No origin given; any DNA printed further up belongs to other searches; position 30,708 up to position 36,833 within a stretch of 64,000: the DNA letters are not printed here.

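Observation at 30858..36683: Intact 1941-aa DUF4011-helicase-Vsr-like nuclease-DUF3320 gene in a low-GC island: Hhe-like defence candidate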

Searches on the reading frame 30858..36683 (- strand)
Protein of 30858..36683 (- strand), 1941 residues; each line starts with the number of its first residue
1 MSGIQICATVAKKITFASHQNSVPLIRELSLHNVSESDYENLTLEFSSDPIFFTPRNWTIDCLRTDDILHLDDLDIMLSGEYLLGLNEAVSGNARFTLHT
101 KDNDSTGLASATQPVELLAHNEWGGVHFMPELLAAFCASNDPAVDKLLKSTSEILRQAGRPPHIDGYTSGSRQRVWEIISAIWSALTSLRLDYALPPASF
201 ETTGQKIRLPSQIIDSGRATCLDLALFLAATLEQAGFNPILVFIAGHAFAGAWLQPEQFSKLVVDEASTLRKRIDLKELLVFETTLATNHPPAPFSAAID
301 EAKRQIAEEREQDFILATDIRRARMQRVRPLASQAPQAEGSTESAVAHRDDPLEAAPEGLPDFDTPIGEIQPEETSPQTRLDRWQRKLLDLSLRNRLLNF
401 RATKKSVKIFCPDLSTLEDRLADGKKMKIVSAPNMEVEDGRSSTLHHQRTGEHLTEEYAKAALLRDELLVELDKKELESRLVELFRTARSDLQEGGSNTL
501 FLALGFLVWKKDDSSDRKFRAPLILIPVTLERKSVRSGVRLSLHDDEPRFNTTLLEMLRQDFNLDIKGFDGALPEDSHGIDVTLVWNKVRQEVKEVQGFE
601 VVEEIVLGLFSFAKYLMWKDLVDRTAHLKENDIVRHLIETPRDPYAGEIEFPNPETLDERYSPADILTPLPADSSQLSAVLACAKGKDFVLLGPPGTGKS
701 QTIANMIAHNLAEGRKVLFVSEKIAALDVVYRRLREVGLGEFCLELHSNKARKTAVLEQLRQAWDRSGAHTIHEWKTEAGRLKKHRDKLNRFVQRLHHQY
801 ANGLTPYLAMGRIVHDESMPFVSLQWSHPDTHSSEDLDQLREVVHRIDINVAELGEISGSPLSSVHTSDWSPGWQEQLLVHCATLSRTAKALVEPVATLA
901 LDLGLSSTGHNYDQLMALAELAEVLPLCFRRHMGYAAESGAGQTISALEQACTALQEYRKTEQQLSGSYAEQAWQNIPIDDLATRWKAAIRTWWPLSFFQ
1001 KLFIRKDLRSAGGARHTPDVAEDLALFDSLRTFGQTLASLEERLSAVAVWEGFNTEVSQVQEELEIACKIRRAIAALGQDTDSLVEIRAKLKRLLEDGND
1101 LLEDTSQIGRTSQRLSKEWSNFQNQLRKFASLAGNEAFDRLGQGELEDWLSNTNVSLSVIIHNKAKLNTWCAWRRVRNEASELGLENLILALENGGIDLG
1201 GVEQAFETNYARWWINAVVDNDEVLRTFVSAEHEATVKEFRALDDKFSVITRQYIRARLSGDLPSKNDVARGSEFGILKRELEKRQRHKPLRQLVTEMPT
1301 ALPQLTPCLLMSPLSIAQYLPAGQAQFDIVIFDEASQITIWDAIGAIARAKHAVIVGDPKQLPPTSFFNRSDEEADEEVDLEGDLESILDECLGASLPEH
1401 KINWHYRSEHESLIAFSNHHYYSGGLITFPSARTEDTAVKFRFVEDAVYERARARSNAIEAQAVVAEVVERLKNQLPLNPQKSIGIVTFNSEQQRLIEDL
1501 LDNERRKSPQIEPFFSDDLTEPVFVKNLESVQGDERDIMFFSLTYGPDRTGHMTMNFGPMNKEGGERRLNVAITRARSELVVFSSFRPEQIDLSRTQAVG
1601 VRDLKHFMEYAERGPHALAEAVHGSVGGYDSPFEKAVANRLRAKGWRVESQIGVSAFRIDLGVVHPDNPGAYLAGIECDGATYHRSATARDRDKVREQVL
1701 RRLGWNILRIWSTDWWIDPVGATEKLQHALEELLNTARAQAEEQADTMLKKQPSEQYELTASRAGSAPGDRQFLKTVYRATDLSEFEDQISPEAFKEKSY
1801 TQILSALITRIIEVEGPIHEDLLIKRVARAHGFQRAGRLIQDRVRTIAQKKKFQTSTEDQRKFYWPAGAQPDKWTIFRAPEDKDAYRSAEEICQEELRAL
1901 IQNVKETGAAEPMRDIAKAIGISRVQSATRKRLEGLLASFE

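Call 4: search_protein_families(library=pfam, proteins=[window:30858-36683:-], max_evalue=0.01)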
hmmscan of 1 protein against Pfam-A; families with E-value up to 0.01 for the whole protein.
window:30858-36683:- (1941 aa): 11 families
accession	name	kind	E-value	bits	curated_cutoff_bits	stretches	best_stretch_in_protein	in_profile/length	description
PF13195.11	DUF4011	-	3.2e-53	180.4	22.2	1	387-558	1-158/158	Protein of unknown function (DUF4011)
PF18741.7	MTES_1575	-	2.3e-36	124.2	38.2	1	1633-1730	1-96/96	REase_MTES_1575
PF13087.12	AAA_12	-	2.8e-19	69.9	27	1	1397-1584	15-192/195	AAA domain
PF13086.12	AAA_11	-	1.5e-18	68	27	2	1324-1366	211-254/257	AAA domain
PF11784.13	DUF3320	-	6e-18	65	25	1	1795-1841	3-49/50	Protein of unknown function (DUF3320)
PF13245.12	AAA_19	-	2.6e-08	34.6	25.1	1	676-729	1-56/134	AAA domain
PF13604.12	AAA_30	-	5.1e-08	33.3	27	0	674-729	4-61/191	AAA domain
PF01443.25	Viral_helicase1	-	0.00017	21.9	21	0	1317-1365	48-100/228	Viral superfamily 1 RNA helicase core domain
PF04480.18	DUF559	-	0.0025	18.1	20.6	0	1676-1730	57-108/109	Protein of unknown function (DUF559)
PF00270.35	DEAD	-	0.0027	17.9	26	0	675-748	3-78/167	DEAD/DEAH box helicase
PF04851.21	ResIII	-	0.008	16.5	22.5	0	685-741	22-80/164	Type III restriction enzyme, res subunit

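Call 5: search_protein_families(library=padloc, proteins=[window:30858-36683:-], max_evalue=0.01)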
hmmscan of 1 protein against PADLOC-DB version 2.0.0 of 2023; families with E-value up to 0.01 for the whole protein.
window:30858-36683:- (1941 aa): 12 families
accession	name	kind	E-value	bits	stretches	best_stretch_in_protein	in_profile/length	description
PDLC05009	PDC-S37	-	0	1322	1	378-1938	7-1531/1550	-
PDLC02194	Hhe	-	4.9e-187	622.2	2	1104-1732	1156-1782/1911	-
PDLC03920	MkoA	-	7.2e-34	115.3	2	1324-1590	789-1080/1112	-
PDLC03924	MkoC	-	4.6e-27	92.5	2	1405-1585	776-943/1136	-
PDLC03921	MkoA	-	8.1e-18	61.5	3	1450-1585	1440-1566/1607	-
PDLC02895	DpdJ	-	2.9e-06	22.4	1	1501-1587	374-455/2112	DpdJ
PDLC04140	mad8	-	8.9e-06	23.4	1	685-859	26-168/314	mads_8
PDLC05065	PDC-S68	-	0.00012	18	1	1324-1364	701-744/1221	-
PDLC02164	Avs2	-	0.00026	16.9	0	1062-1155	193-281/1504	-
PDLC05035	PDC-S53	-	0.00052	16.2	0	1317-1367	567-620/900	-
PDLC01734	typeIV_RecD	-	0.00088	15.6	1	1327-1364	435-475/763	RecD_0_IVD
PDLC05064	PDC-S68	-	0.0035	13.1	0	687-721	701-735/1273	-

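Call 10: find_encoding_contigs(protein=window:30858-36683:-, flank=10000, max_places=6)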
Protein window:30858-36683:- (1941 aa): no gene with exactly this product is on record in the collection.
